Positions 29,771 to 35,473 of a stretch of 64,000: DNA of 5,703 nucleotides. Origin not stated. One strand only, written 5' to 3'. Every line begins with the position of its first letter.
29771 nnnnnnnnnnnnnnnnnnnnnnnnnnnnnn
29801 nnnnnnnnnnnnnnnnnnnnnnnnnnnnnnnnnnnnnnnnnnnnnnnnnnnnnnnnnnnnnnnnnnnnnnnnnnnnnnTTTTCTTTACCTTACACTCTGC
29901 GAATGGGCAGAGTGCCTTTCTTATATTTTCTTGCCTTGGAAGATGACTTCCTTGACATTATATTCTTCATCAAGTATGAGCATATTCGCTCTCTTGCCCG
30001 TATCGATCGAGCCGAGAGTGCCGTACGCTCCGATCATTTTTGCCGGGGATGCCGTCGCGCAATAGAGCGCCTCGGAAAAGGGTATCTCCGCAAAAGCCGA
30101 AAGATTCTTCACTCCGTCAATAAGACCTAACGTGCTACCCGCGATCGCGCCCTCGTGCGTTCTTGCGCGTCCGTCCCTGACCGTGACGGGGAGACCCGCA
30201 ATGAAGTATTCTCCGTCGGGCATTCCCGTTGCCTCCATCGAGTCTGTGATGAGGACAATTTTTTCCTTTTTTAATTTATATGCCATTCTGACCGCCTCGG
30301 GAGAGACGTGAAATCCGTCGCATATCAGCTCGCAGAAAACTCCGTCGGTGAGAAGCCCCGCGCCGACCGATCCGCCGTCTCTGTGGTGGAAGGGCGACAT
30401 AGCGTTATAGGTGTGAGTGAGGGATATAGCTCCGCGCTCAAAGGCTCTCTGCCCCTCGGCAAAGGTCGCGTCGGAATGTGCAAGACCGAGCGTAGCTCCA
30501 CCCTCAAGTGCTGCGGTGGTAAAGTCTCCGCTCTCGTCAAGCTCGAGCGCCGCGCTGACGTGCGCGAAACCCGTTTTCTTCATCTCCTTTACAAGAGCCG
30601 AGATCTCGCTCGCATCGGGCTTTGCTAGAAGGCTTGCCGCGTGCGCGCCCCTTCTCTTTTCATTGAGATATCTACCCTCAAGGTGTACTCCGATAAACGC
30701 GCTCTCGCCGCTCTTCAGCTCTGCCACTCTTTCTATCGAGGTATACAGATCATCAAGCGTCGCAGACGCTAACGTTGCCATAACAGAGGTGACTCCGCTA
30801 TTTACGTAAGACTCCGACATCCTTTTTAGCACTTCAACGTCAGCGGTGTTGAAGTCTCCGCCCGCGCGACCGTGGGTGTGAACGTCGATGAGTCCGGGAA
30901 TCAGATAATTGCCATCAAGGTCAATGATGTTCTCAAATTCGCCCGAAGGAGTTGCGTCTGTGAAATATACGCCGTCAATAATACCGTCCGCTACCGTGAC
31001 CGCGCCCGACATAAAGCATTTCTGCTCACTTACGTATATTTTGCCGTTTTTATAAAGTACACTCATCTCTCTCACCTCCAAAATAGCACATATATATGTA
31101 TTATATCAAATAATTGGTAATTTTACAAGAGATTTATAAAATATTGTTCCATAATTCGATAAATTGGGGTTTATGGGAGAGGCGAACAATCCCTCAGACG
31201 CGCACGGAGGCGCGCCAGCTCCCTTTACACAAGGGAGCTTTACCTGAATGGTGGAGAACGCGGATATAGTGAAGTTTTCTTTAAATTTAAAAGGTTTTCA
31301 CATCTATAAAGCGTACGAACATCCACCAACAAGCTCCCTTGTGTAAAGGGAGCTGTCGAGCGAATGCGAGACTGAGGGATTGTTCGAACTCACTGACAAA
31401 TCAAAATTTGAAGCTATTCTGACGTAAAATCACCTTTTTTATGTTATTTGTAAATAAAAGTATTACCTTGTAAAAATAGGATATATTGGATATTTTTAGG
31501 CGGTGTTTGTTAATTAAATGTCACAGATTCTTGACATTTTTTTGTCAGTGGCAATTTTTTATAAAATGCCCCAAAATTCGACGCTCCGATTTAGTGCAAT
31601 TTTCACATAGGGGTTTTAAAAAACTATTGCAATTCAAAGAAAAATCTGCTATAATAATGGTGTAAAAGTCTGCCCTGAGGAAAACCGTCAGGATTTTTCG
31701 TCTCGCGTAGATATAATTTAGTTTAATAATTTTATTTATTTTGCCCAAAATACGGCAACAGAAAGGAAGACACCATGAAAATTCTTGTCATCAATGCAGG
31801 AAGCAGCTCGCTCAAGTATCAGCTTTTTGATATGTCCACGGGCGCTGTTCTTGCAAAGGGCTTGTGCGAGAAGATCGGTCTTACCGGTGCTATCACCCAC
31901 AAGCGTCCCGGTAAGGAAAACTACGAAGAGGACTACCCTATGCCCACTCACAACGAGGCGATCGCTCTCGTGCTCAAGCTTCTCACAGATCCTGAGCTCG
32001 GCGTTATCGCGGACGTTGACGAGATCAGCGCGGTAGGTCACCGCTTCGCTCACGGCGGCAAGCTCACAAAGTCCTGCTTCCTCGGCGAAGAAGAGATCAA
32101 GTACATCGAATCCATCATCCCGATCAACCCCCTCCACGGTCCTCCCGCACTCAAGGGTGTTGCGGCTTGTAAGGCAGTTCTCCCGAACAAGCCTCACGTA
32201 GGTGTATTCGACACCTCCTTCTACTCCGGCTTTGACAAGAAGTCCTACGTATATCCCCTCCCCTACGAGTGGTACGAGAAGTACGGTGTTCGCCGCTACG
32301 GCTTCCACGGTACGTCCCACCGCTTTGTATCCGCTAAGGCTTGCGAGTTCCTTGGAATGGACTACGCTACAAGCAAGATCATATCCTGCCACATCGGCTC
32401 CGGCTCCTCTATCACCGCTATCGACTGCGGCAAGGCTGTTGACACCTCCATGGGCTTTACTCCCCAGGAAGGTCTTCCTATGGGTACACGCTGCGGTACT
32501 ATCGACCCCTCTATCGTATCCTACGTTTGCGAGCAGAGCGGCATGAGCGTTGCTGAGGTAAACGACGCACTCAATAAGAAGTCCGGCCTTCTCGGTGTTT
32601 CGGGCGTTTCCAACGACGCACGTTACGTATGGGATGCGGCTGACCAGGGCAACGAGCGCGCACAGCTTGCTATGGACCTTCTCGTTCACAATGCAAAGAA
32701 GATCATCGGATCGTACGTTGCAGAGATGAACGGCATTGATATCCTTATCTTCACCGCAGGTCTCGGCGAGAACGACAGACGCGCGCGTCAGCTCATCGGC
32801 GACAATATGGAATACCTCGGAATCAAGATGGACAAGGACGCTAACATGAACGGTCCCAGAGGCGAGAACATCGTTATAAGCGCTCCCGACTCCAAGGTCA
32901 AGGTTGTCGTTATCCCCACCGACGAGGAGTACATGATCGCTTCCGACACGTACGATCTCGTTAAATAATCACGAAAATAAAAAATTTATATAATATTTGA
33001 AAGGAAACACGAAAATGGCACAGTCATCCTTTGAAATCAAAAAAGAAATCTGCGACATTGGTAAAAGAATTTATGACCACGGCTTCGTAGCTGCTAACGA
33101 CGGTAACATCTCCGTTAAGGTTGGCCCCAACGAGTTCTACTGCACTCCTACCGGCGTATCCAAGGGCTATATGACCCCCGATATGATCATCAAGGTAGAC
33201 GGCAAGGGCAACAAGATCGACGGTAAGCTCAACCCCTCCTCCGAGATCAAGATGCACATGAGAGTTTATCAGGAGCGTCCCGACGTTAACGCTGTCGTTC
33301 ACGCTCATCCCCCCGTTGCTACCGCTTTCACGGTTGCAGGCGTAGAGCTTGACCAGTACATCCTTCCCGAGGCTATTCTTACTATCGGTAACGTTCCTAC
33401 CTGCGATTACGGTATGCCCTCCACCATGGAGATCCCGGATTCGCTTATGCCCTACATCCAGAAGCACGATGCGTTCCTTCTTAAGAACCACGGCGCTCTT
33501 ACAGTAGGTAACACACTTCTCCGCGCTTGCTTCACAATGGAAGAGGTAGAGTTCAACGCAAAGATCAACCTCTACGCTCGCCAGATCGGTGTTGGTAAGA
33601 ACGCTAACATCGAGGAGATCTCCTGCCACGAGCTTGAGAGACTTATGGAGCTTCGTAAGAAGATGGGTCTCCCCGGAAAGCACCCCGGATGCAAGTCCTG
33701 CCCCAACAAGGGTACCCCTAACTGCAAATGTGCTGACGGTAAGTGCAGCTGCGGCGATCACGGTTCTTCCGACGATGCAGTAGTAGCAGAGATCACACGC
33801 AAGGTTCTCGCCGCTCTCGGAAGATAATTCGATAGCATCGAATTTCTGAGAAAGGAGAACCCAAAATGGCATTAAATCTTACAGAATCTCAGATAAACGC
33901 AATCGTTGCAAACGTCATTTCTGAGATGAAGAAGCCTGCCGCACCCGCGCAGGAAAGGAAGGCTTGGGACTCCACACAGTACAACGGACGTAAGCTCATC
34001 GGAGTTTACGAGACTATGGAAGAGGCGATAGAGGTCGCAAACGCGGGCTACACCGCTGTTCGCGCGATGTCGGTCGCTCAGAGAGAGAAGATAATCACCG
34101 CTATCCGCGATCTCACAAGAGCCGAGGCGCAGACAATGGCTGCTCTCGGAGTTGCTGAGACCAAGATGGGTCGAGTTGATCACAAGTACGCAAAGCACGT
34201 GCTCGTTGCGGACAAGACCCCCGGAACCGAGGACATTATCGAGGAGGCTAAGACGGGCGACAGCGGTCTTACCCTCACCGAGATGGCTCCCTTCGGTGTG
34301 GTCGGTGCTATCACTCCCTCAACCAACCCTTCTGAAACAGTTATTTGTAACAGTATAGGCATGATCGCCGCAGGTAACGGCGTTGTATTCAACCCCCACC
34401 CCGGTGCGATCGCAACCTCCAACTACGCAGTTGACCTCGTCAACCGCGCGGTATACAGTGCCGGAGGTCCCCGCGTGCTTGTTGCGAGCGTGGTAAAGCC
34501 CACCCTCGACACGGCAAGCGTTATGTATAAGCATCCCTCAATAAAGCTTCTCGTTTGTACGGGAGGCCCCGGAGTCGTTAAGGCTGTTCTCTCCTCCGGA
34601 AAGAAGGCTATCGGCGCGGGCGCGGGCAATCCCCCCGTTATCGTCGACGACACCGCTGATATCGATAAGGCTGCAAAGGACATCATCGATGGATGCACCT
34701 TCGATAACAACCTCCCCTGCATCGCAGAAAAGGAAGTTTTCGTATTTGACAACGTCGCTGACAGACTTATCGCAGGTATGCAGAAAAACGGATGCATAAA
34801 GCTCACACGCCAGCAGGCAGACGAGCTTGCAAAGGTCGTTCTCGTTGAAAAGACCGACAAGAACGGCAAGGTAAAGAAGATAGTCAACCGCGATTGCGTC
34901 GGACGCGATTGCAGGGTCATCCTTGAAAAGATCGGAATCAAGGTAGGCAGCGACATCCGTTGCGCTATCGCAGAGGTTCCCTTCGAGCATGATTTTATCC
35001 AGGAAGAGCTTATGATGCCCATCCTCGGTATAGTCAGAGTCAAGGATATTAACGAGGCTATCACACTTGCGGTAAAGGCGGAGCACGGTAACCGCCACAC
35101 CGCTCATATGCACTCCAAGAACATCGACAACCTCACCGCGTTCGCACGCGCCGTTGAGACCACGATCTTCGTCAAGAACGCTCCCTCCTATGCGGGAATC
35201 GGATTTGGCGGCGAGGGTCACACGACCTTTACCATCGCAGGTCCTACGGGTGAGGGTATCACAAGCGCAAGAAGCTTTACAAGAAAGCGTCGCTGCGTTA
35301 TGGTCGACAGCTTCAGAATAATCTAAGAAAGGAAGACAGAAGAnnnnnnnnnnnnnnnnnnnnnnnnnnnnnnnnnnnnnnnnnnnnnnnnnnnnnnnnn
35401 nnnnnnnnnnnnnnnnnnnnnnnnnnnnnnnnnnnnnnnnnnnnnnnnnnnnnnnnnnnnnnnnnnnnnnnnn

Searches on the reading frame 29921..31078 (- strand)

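Call 6: search_protein_families(library=pfam, proteins=[window:29921-31078:-], max_evalue=0.001)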
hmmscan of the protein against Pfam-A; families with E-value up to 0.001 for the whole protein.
window:29921-31078:- (385 aa): 2 families
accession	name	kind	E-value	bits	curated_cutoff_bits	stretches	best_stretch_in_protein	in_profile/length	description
PF01979.26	Amidohydro_1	-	6e-20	72.2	25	1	58-383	1-343/345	Amidohydrolase family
PF07969.17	Amidohydro_3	-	6.4e-11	42.8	29.7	1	51-74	2-25/472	Amidohydrolase family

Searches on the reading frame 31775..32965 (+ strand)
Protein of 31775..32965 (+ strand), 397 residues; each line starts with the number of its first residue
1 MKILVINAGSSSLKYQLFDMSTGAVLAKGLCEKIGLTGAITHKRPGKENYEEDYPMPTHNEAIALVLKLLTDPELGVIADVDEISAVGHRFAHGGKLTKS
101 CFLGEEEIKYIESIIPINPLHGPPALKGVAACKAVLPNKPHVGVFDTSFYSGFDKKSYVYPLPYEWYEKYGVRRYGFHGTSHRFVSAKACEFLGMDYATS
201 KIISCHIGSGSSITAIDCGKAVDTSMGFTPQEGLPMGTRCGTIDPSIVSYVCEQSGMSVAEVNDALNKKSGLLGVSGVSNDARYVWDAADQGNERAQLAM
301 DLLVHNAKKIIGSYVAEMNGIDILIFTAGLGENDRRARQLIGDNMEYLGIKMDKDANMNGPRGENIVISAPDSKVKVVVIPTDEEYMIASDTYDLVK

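Call 5: search_protein_families(library=pfam, proteins=[window:31775-32965:+], max_evalue=0.001)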
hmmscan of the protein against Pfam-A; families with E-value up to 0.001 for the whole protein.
window:31775-32965:+ (397 aa): 1 family
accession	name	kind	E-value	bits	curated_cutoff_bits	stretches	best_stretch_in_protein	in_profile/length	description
PF00871.23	Acetate_kinase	-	1.5e-136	455.6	22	1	2-389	1-391/392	Acetokinase family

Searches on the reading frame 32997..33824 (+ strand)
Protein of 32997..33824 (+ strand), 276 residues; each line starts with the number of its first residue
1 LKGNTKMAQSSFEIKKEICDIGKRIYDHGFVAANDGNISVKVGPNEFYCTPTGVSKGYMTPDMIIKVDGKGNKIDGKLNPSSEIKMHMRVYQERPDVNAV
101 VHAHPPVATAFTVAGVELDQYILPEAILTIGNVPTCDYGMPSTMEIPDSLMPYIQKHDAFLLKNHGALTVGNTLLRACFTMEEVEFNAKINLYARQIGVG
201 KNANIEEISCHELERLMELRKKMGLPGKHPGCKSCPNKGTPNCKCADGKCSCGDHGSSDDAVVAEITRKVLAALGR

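Call 5: search_protein_families(library=pfam, proteins=[window:32997-33824:+], max_evalue=0.001)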
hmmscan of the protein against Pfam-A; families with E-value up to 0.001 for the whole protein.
window:32997-33824:+ (276 aa): 1 family
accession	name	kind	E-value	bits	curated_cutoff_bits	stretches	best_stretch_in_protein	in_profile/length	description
PF00596.27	Aldolase_II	-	1.9e-47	162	22.2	1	17-191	2-182/183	Class II Aldolase and Adducin N-terminal domain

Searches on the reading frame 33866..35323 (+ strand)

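Call 5: search_protein_families(library=pfam, proteins=[window:33866-35323:+], max_evalue=0.001)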
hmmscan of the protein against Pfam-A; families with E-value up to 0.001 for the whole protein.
window:33866-35323:+ (486 aa): 1 family
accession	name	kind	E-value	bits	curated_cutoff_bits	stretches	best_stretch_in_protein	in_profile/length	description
PF00171.27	Aldedh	-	1.1e-35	123.5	23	1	49-455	29-443/461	Aldehyde dehydrogenase family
